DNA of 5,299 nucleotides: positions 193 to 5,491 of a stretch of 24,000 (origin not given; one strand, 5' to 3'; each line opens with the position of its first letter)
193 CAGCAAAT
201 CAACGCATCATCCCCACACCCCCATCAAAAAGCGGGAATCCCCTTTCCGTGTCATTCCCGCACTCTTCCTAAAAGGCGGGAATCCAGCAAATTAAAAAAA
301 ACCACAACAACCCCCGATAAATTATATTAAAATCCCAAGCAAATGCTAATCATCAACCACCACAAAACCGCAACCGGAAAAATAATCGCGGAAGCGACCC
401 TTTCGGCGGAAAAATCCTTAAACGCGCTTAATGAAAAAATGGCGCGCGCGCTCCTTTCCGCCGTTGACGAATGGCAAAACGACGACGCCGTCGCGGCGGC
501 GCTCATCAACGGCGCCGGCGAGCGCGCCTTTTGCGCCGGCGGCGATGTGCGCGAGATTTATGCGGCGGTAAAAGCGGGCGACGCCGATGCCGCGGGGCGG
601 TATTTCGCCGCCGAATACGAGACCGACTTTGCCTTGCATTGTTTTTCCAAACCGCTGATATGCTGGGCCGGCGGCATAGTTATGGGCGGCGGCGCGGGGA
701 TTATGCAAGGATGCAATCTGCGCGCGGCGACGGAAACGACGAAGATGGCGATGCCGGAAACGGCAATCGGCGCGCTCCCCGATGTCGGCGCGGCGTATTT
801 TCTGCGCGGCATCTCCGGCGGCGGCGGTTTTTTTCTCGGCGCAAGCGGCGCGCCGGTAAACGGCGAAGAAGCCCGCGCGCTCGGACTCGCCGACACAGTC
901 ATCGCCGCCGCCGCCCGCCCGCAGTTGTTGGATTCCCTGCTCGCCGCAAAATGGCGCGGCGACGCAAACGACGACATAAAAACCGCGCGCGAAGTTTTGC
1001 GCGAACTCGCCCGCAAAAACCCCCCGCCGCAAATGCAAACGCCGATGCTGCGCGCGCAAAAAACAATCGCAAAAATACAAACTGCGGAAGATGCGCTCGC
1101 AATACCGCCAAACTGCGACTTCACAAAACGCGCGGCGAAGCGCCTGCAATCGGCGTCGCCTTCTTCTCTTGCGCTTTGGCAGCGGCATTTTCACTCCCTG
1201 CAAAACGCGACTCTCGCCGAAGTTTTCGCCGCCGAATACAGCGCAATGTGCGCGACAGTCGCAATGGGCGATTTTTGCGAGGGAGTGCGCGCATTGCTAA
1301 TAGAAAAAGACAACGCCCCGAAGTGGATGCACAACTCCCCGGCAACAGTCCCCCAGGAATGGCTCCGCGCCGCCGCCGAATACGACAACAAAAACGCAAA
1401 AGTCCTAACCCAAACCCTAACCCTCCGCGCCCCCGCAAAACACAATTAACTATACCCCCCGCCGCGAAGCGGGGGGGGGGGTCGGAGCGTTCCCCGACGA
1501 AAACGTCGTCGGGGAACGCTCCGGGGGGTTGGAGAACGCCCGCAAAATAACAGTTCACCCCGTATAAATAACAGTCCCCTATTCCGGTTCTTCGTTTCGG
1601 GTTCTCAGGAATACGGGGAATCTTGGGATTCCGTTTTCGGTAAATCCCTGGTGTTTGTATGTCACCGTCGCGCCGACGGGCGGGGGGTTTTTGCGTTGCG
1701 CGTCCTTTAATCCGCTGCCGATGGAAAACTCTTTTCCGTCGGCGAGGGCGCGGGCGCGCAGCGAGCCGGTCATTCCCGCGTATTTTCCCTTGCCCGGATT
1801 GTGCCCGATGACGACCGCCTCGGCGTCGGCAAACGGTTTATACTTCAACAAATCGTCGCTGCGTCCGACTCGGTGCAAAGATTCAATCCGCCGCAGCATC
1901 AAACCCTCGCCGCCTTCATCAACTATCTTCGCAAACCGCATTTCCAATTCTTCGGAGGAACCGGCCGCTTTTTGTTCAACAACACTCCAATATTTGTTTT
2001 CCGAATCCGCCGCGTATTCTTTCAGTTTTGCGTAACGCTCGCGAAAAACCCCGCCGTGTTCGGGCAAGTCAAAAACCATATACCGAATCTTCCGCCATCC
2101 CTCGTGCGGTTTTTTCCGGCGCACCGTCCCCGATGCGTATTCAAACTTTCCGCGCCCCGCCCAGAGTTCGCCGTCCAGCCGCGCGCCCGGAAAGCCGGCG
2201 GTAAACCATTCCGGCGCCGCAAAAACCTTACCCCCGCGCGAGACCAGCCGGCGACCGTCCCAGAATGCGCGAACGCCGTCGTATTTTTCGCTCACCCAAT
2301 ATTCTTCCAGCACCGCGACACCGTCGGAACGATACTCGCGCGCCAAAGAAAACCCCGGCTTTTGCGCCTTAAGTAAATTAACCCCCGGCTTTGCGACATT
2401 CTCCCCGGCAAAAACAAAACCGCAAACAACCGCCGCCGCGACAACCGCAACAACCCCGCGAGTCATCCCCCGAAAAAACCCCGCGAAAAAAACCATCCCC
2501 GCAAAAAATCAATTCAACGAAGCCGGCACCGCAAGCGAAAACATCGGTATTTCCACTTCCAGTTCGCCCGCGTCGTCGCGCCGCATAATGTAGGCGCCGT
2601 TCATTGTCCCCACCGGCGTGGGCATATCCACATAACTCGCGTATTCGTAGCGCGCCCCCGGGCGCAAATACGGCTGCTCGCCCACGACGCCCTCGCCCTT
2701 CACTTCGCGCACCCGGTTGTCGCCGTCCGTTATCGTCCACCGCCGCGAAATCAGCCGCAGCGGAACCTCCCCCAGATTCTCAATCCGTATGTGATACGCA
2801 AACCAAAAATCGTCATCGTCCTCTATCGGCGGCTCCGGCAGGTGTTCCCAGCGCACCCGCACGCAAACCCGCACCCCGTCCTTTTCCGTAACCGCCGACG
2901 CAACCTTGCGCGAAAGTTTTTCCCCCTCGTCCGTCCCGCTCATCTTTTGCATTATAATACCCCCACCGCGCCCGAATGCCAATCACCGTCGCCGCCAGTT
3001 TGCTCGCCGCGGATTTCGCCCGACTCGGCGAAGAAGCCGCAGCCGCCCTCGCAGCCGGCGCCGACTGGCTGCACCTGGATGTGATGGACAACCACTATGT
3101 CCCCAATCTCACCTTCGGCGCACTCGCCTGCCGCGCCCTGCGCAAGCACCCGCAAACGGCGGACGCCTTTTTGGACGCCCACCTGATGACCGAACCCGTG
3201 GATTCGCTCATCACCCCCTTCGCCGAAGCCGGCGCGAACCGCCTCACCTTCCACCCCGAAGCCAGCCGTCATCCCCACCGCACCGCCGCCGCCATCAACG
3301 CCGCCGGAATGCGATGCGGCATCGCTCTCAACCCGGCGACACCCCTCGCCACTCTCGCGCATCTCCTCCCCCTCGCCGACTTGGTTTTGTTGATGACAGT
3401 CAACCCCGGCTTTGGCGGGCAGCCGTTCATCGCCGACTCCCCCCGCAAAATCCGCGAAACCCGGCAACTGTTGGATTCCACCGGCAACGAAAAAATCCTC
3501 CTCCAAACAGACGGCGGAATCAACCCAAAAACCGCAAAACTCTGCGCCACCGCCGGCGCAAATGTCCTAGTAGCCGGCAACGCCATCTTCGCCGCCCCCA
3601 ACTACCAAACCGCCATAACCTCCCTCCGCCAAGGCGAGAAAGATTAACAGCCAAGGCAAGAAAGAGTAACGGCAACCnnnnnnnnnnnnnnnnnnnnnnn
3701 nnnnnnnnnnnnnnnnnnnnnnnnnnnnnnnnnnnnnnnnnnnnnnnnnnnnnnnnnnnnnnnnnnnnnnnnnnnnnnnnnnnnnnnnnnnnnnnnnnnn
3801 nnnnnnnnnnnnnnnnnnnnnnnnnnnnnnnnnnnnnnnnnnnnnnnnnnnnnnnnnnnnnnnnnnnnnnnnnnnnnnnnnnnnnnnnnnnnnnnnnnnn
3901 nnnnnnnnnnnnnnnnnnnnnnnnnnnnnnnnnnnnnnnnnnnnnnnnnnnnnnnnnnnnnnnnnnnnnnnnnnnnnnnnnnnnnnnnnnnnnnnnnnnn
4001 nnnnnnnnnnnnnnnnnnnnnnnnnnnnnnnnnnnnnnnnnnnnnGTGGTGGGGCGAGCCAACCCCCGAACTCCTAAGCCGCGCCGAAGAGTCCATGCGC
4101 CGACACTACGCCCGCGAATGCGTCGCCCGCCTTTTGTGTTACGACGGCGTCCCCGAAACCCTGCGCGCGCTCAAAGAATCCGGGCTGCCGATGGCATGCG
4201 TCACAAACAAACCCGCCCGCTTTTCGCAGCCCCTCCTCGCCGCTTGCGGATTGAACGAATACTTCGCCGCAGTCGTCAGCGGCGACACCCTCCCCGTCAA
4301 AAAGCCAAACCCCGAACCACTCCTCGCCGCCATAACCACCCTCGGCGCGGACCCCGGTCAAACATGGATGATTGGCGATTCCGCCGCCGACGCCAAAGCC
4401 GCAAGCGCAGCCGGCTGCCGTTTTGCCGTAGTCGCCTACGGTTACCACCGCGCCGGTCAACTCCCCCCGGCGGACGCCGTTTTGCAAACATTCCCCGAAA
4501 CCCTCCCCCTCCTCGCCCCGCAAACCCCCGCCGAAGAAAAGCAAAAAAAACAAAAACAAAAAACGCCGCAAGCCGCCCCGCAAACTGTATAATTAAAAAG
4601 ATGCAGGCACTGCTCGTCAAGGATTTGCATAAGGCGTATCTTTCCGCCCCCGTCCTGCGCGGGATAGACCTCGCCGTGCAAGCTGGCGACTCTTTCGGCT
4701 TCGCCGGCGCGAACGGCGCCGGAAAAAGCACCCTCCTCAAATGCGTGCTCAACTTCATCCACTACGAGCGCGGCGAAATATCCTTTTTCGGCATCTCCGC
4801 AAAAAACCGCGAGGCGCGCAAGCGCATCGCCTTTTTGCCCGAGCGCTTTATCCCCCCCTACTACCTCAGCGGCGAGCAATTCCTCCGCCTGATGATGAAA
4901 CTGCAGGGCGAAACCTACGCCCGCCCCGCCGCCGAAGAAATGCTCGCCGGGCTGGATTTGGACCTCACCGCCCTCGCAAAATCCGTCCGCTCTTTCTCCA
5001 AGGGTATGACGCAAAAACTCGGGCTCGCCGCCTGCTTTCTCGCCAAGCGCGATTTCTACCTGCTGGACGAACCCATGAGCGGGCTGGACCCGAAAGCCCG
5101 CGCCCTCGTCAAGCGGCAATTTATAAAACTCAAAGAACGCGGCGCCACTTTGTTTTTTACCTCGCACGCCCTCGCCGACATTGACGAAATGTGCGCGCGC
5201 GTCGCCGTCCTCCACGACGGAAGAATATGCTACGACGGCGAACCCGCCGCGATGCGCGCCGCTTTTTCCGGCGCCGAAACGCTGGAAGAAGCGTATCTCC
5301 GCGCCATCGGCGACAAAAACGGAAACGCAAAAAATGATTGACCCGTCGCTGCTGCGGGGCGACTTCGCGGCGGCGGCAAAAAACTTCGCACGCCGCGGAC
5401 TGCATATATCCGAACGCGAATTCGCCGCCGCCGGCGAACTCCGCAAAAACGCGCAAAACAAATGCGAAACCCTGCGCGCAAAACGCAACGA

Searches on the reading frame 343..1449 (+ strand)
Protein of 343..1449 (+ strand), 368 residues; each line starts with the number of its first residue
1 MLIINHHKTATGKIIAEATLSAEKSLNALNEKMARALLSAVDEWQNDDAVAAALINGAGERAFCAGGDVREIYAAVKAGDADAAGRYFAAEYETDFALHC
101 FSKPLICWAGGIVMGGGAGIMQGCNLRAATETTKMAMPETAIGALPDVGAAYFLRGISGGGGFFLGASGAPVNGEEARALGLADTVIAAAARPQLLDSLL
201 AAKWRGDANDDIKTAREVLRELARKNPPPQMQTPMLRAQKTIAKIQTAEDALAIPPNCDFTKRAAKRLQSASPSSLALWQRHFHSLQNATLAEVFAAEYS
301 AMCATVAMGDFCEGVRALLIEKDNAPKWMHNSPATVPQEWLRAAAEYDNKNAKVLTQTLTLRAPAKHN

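Call 50: search_protein_families(library=pfam, proteins=[window:343-1449:+], max_evalue=0.001)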
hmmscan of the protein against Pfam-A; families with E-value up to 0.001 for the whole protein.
window:343-1449:+ (368 aa): 2 families
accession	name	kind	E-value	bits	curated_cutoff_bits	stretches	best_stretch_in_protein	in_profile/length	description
PF16113.10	ECH_2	-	1.1e-91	308.2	27.2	1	17-343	3-333/335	Enoyl-CoA hydratase/isomerase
PF00378.25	ECH_1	-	2.7e-22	79.8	27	1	14-233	5-219/251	Enoyl-CoA hydratase/isomerase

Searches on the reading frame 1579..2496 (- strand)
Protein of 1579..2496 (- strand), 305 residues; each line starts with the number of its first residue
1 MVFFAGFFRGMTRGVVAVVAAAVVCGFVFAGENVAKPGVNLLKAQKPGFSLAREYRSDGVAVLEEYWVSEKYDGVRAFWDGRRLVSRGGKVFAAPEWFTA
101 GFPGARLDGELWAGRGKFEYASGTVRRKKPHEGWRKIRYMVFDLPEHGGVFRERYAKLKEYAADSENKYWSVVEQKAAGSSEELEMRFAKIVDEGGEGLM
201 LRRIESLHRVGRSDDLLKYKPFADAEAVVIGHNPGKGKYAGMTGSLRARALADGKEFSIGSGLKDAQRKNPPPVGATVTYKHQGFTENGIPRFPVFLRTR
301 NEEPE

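Call 50: search_protein_families(library=pfam, proteins=[window:1579-2496:-], max_evalue=0.001)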
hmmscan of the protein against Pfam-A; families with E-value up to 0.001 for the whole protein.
window:1579-2496:- (305 aa): 2 families
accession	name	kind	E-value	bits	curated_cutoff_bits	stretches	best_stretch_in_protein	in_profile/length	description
PF14743.12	DNA_ligase_OB_2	-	1e-28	99.5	28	1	234-300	1-66/66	DNA ligase OB-like domain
PF01068.26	DNA_ligase_A_M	-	1.8e-10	41.3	26.2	1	66-220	22-204/204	ATP dependent DNA ligase domain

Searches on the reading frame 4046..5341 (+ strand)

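Call 50: search_protein_families(library=pfam, proteins=[window:4046-5341:+], max_evalue=0.001)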
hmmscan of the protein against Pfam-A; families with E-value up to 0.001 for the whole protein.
window:4046-5341:+ (431 aa): 2 families
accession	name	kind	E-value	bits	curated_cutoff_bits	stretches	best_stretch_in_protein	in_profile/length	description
PF00005.33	ABC_tran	-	2e-20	74.2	25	1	204-344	1-136/137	ABC transporter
PF13304.12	AAA_21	-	4.2e-14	53.7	27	1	315-374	236-298/304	AAA domain, putative AbiEii toxin, Type IV TA system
